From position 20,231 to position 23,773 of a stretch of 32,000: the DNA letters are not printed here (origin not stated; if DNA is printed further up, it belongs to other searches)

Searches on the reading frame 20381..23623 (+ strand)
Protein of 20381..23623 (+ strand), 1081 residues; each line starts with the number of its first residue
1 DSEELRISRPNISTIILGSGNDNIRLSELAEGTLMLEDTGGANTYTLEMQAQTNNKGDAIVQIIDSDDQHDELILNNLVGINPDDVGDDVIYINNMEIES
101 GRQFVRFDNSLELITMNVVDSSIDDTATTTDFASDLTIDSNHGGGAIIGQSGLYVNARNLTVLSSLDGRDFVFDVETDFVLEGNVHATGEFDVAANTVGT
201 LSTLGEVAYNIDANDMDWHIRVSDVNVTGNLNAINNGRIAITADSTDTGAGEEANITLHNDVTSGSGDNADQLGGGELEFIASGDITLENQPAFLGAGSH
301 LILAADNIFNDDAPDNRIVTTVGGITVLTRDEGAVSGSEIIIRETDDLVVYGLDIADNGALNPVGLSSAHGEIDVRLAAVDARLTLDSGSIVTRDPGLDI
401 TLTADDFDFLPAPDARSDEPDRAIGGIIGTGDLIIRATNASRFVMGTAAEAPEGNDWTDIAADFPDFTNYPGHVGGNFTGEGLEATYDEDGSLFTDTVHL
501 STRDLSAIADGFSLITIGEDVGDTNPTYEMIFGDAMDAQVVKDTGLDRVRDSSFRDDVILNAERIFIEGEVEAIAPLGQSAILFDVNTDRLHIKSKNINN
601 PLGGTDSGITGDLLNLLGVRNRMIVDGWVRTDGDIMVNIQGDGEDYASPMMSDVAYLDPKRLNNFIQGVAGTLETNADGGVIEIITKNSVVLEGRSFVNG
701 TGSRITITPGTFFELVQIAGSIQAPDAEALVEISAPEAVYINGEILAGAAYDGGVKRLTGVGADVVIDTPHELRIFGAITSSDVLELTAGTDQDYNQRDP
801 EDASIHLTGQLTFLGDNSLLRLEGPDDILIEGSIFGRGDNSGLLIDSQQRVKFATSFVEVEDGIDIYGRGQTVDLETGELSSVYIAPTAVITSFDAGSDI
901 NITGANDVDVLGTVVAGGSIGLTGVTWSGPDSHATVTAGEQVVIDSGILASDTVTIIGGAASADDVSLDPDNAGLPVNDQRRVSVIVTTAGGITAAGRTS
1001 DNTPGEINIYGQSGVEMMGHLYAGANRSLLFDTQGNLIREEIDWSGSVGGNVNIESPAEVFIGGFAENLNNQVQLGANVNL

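Call 84: search_solved_structures(query=window:20381-23623:+, max_evalue=1)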
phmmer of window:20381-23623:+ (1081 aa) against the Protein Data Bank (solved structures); distinct sequences matched with E-value up to 1: 0.
